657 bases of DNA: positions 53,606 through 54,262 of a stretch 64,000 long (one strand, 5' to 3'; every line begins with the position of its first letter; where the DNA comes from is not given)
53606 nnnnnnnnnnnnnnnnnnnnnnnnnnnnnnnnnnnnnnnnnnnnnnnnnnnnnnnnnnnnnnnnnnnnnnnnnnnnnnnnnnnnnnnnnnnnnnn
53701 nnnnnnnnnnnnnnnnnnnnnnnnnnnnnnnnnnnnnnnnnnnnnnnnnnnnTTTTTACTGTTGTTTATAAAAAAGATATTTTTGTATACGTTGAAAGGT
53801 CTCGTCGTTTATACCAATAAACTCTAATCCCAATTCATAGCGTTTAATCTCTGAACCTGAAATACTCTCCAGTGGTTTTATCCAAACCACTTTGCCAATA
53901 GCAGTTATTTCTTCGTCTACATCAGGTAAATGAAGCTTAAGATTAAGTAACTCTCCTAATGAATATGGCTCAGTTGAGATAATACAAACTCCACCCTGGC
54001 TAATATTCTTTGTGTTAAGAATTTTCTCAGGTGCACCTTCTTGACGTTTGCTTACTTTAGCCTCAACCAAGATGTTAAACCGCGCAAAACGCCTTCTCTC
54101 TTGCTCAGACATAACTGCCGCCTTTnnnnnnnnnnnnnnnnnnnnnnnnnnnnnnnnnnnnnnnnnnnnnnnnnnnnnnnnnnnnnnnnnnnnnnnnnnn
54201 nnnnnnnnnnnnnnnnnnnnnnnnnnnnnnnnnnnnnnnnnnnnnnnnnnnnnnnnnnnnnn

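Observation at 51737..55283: PilZ c-di-GMP receptor gene embedded in a CarCDE-like acyl-CoA dehydrogenase / EtfB / ferredoxin-EtfA operon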

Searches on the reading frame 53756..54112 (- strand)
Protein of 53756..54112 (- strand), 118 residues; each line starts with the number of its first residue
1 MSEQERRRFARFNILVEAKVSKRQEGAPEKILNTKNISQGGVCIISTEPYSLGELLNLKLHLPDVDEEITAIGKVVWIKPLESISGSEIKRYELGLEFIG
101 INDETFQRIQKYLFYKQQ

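Call 3: search_protein_families(library=pfam, proteins=[window:53756-54112:-], max_evalue=0.01)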
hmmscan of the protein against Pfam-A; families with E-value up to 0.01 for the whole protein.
window:53756-54112:- (118 aa): 1 family
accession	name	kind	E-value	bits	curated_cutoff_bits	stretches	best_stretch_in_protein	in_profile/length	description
PF07238.19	PilZ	-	1.2e-16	61.4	22.5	1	5-114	1-101/102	PilZ domain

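Call 4: search_protein_families(library=ncbifam, proteins=[window:53756-54112:-], max_evalue=0.01)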
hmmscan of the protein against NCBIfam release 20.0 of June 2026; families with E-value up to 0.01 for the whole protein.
window:53756-54112:- (118 aa): 1 family
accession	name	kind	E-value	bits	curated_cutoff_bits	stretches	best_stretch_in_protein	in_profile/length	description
TIGR02266.1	gmx_TIGR02266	paralog_domain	7.3e-11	42.1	68.7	1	34-113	21-95/96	TIGR02266 family protein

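Call 6: find_homologous_proteins(query=window:53756-54112:-)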
Query window:53756-54112:- (118 aa): 9 proteins with E <= 0.001 among 36 candidates.
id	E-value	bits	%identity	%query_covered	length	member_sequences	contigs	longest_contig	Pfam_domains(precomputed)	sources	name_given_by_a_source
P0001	3.9e-70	251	100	100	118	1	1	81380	PF07238.20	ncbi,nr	ncbi:MAG: PilZ domain-containing protein [Candidatus Omnitrophica bacterium]|nr:PilZ domain-containi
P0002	8.6e-39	150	59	98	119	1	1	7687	PF07238.20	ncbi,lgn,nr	ncbi:MAG: PilZ domain-containing protein [Candidatus Omnitrophica bacterium]|nr:PilZ domain-containi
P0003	6.1e-34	134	54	98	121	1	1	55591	PF07238.20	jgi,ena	-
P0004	8.5e-34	134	54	97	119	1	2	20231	PF07238.20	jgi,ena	jgi:hypothetical protein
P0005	6.1e-33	131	51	98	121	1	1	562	PF07238.20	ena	-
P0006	6.3e-32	128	53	98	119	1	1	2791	PF07238.20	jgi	jgi:hypothetical protein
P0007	1.3e-29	120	50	96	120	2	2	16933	PF07238.20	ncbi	-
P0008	4.2e-27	112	47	96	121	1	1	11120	PF07238.20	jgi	jgi:hypothetical protein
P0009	6.6e-26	108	45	96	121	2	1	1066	PF07238.20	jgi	jgi:hypothetical protein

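Call 7: find_encoding_contigs(protein=P0002, flank=6000, max_places=3)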
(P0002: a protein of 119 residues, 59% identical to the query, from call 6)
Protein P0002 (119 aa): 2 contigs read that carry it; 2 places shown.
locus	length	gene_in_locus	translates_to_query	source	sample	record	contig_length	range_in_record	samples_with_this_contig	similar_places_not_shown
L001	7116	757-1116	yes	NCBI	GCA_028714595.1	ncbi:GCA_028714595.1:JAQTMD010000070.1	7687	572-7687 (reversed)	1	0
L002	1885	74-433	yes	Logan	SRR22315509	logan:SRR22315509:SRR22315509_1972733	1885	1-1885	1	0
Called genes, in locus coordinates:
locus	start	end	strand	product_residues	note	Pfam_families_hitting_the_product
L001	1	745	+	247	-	PF02770:Acyl-CoA_dh_M, PF00441:Acyl-CoA_dh_1, PF22924:ACOX_C_alpha1 (faint), PF08028:Acyl-CoA_dh_2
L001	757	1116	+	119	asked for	PF07238:PilZ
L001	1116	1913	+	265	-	PF01012:ETF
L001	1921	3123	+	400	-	PF00037:Fer4, PF12797:Fer4_2 (faint), PF12837:Fer4_6 (weak), PF12838:Fer4_7 (weak), PF13187:Fer4_9 (weak), PF13237:Fer4_10, PF01012:ETF, PF00766:ETF_alpha, +3 more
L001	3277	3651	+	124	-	PF00072:Response_reg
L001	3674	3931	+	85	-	-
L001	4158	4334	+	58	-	PF12728:HTH_17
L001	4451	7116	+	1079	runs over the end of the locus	PF02463:SMC_N, PF13175:AAA_15, PF13304:AAA_21, PF13476:AAA_23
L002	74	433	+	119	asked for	PF07238:PilZ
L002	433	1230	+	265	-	PF01012:ETF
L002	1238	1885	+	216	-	?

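Call 8: find_encoding_contigs(protein=P0003, flank=6000, max_places=3)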
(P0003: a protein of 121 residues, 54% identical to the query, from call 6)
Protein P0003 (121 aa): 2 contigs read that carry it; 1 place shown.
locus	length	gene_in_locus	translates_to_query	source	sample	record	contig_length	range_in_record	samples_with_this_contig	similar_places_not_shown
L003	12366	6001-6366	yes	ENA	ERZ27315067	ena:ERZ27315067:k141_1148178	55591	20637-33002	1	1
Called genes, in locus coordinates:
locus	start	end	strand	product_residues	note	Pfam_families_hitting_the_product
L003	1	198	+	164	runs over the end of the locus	PF06434:Aconitase_2_N (weak), PF00694:Aconitase_C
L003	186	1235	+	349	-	PF00180:Iso_dh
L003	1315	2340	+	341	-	PF01118:Semialdhyde_dh, PF02800:Gp_dh_C (faint), PF02774:Semialdhyde_dhC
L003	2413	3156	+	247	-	PF01416:PseudoU_synth_1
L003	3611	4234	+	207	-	PF01914:MarC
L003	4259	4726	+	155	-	PF00583:Acetyltransf_1, PF13673:Acetyltransf_10, PF13508:Acetyltransf_7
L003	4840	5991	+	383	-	PF02771:Acyl-CoA_dh_N, PF22924:ACOX_C_alpha1 (faint), PF02770:Acyl-CoA_dh_M, PF00441:Acyl-CoA_dh_1, PF08028:Acyl-CoA_dh_2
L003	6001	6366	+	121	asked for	PF07238:PilZ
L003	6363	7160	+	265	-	PF01012:ETF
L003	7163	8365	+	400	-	PF00037:Fer4, PF12837:Fer4_6 (weak), PF12838:Fer4_7, PF13187:Fer4_9, PF13237:Fer4_10, PF00037:Fer4 (weak), PF01012:ETF, PF00766:ETF_alpha, +7 more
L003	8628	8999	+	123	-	PF00072:Response_reg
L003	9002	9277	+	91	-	-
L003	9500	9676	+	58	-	PF13384:HTH_23 (weak), PF12728:HTH_17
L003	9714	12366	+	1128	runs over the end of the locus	PF02463:SMC_N, PF13175:AAA_15 (faint), PF13304:AAA_21 (weak), PF13476:AAA_23, PF24161:CCDC39 (faint), PF13304:AAA_21 (weak)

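Call 9: find_encoding_contigs(protein=P0004, flank=6000, max_places=3)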
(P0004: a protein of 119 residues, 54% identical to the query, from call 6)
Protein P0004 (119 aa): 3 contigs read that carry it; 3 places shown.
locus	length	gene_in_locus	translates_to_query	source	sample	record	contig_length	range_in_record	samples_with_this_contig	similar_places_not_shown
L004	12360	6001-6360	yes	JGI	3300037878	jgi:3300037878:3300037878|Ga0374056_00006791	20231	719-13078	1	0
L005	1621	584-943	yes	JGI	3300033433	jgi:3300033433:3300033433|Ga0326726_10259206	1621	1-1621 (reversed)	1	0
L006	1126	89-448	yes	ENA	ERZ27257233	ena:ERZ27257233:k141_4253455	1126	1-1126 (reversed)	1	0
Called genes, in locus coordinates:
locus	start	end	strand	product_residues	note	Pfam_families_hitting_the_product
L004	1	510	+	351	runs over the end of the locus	PF00180:Iso_dh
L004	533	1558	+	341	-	PF01118:Semialdhyde_dh, PF02774:Semialdhyde_dhC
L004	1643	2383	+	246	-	PF01416:PseudoU_synth_1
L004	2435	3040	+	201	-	PF01914:MarC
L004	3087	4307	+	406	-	PF00483:NTP_transferase, PF24894:Hexapep_GlmU, PF25084:LbH_EIF2B (weak), PF25087:GMPPB_C (faint), PF25247:LbH_GLGC (weak)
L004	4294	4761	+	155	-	PF00583:Acetyltransf_1, PF13673:Acetyltransf_10, PF13508:Acetyltransf_7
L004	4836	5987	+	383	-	PF02771:Acyl-CoA_dh_N, PF22924:ACOX_C_alpha1 (faint), PF02770:Acyl-CoA_dh_M, PF00441:Acyl-CoA_dh_1, PF08028:Acyl-CoA_dh_2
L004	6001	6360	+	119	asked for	PF07238:PilZ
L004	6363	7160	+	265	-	PF01012:ETF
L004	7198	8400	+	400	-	PF00037:Fer4 (weak), PF12797:Fer4_2 (faint), PF12837:Fer4_6 (weak), PF12838:Fer4_7 (weak), PF13187:Fer4_9, PF13237:Fer4_10 (weak), PF01012:ETF, PF00766:ETF_alpha, +5 more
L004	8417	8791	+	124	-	PF00072:Response_reg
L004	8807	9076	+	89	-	-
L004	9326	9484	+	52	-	PF12728:HTH_17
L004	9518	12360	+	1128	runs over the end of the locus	PF02463:SMC_N, PF13175:AAA_15, PF13304:AAA_21 (weak), PF13476:AAA_23, PF24161:CCDC39 (weak), PF13304:AAA_21 (weak)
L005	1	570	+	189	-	?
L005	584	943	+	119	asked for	PF07238:PilZ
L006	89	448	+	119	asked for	PF07238:PilZ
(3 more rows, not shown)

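Call 10: find_encoding_contigs(protein=P0007, flank=6000, max_places=3)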
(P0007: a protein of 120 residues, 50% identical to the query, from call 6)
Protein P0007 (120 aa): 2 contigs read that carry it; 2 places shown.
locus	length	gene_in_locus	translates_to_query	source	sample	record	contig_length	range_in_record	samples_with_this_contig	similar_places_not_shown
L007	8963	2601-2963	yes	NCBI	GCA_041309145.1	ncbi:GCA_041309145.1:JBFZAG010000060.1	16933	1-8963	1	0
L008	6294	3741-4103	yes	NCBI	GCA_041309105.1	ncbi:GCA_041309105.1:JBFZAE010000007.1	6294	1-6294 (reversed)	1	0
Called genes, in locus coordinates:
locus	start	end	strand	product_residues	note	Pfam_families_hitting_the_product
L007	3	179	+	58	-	?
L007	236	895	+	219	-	PF00483:NTP_transferase, PF24894:Hexapep_GlmU, PF25084:LbH_EIF2B (weak), PF25087:GMPPB_C (weak), PF25247:LbH_GLGC (weak)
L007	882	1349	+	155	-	PF00583:Acetyltransf_1, PF13673:Acetyltransf_10, PF13508:Acetyltransf_7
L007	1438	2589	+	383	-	PF02771:Acyl-CoA_dh_N, PF22924:ACOX_C_alpha1 (faint), PF02770:Acyl-CoA_dh_M, PF00441:Acyl-CoA_dh_1, PF08028:Acyl-CoA_dh_2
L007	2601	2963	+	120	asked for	PF07238:PilZ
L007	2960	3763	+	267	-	PF01012:ETF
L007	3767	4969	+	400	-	PF00037:Fer4 (weak), PF12797:Fer4_2 (faint), PF12837:Fer4_6 (weak), PF12838:Fer4_7 (weak), PF13187:Fer4_9 (weak), PF13237:Fer4_10 (weak), PF01012:ETF, PF00766:ETF_alpha, +4 more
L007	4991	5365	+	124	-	PF00072:Response_reg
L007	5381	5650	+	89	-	-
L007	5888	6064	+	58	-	PF12728:HTH_17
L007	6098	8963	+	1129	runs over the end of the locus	PF02463:SMC_N, PF13175:AAA_15, PF13304:AAA_21 (weak), PF13476:AAA_23, PF13304:AAA_21 (weak)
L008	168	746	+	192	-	PF01914:MarC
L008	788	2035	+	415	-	PF00483:NTP_transferase, PF24894:Hexapep_GlmU, PF25084:LbH_EIF2B (weak), PF25087:GMPPB_C (weak), PF25247:LbH_GLGC (weak)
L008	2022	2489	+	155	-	PF00583:Acetyltransf_1, PF13673:Acetyltransf_10, PF13508:Acetyltransf_7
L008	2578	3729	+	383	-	PF02771:Acyl-CoA_dh_N, PF22924:ACOX_C_alpha1 (faint), PF02770:Acyl-CoA_dh_M, PF00441:Acyl-CoA_dh_1, PF08028:Acyl-CoA_dh_2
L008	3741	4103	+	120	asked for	PF07238:PilZ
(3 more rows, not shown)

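Call 11: find_encoding_contigs(protein=P0008, flank=6000, max_places=3)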
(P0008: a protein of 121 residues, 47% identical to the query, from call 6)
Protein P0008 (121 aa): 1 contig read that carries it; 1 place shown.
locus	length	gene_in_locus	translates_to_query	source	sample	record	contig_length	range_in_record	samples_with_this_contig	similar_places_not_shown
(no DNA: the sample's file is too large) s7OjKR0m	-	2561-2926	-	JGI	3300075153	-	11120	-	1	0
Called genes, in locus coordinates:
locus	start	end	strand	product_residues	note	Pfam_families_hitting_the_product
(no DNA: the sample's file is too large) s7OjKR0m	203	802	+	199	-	PF01914:MarC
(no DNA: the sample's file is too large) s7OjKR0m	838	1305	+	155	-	PF13527:Acetyltransf_9 (faint), PF00583:Acetyltransf_1, PF13673:Acetyltransf_10, PF13508:Acetyltransf_7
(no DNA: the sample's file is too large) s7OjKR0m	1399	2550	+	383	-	PF02771:Acyl-CoA_dh_N, PF22924:ACOX_C_alpha1 (faint), PF02770:Acyl-CoA_dh_M, PF00441:Acyl-CoA_dh_1, PF08028:Acyl-CoA_dh_2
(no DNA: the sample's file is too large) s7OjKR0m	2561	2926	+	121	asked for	PF07238:PilZ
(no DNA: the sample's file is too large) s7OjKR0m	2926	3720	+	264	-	PF01012:ETF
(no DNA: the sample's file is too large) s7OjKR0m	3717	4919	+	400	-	PF00037:Fer4, PF12837:Fer4_6 (weak), PF12838:Fer4_7 (weak), PF13187:Fer4_9, PF13237:Fer4_10, PF00037:Fer4 (weak), PF01012:ETF, PF00766:ETF_alpha, +6 more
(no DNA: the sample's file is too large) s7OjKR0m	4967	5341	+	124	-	PF00072:Response_reg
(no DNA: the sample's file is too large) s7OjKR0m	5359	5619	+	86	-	-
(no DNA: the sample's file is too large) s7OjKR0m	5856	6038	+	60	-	PF12728:HTH_17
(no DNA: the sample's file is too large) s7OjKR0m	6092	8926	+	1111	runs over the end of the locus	PF02463:SMC_N, PF13175:AAA_15, PF13304:AAA_21, PF13476:AAA_23, PF24161:CCDC39 (faint), PF13304:AAA_21 (weak)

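Call 14: search_solved_structures(query=window:53756-54112:-, max_evalue=1, show_alignments=3)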
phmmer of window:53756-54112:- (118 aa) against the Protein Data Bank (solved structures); distinct sequences matched with E-value up to 1: 6.
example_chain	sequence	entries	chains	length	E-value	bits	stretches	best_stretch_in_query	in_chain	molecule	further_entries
3dsg_A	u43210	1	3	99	0.00022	24.4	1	37-82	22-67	Type IV fimbriae assembly protein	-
4f48_B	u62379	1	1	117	0.00031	23.9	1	37-82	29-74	Type IV fimbriae assembly protein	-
7lkq_B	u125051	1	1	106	0.00055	23.1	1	37-82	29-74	Type IV fimbriae assembly protein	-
3cnr_A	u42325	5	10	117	0.00069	22.8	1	37-82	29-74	Type IV fimbriae assembly protein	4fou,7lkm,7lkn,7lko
5vx6_A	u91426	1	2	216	0.11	15.7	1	4-80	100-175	Uncharacterized protein YpfA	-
5h7b_A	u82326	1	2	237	0.49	13.6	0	12-39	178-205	Immunoglobulin G-binding protein A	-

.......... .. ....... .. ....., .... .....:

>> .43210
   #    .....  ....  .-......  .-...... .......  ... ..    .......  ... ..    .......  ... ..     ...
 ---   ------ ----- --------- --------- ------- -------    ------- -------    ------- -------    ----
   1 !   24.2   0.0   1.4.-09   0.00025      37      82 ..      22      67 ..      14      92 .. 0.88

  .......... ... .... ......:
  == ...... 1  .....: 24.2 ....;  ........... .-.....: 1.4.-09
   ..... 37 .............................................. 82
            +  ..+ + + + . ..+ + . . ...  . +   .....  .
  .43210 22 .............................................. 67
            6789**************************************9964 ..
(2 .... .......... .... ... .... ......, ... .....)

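Call 18: find_related_loci(query=A1, collection=genome_contigs, flank=5000)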
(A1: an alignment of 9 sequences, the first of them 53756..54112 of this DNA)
Query A1 (118 aa) in genome_contigs; peptide patterns used: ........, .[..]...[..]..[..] (x = any residue, [..] = any of these).
58 stretches matched a pattern; 10 encode a relative of the query (tblastn E <= 1e-3); 10 distinct loci.
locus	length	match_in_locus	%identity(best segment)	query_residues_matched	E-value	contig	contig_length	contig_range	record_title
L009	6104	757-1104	59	1-116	2e-46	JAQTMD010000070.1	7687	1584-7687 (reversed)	MAG: Candidatus Omnitrophota bacterium isolate STA_32 NODE_20855_length_7687_cov_2.851190_Sandtown_A, whole genome shotg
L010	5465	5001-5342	51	4-117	1e-38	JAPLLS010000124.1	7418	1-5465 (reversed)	MAG: Candidatus Omnitrophota bacterium isolate LacPavin_0920_SED3_MAG_47_10 LacPavin_0920_SED3_scaffold_3283659, whole g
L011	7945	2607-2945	50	2-114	3e-36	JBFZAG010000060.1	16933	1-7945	MAG: Candidatus Omnitrophota bacterium isolate PPR_0461 k121_1359026, whole genome shotgun sequence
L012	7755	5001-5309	33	5-113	2e-9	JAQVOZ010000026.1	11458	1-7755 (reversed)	MAG: Candidatus Omnitrophota bacterium isolate STF1_192 NODE_17344_length_11458_cov_2.743888_Sandtown_F1, whole genome s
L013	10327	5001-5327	34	4-109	1e-8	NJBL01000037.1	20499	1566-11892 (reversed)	MAG: bacterium (candidate division B38) B3_B38 1971, whole genome shotgun sequence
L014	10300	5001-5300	26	4-107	6e-8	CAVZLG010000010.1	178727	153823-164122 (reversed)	MAG: uncultured delta proteobacterium isolate MFD03804.bin.2.98 genome assembly, contig: contig_23442, whole genome shot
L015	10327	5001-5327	32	4-109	8e-8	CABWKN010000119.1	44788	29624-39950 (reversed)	uncultured bacterium isolate GB_MAG SS3 genome assembly, contig: NODE_6_length_44788_cov_5.91265_ID_1047693, whole genom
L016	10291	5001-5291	29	4-104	2e-7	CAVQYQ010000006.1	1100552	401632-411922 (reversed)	MAG: uncultured delta proteobacterium isolate MFD03804.bin.1.183 genome assembly, contig: contig_31585, whole genome sho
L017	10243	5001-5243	30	3-81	4e-6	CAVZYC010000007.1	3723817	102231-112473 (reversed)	MAG: Candidatus Acidoferrales bacterium isolate MFD01828.bin.1.81 genome assembly, contig: contig_8674, whole genome sho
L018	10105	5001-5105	46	35-67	1e-3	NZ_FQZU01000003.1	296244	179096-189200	Desulfatibacillum alkenivorans DSM 16219, whole genome shotgun sequence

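Call 36: search_protein_families(library=pfam, proteins=[L004:8807-9076:+, L004:8417-8791:+], max_evalue=0.01)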
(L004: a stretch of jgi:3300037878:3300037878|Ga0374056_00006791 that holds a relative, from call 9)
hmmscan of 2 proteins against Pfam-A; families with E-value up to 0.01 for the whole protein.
L004:8807-9076:+ (89 aa): 1 family
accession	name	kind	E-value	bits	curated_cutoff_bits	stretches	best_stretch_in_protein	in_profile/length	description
PF18990.6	DUF5723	-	0.0082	16.3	26.8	1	36-82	7-52/376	Family of unknown function (DUF5723)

L004:8417-8791:+ (124 aa): 1 family
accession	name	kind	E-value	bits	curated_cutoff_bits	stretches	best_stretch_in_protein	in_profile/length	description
PF00072.30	Response_reg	-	4.3e-24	85.3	30.2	1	6-119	1-110/111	Response regulator receiver domain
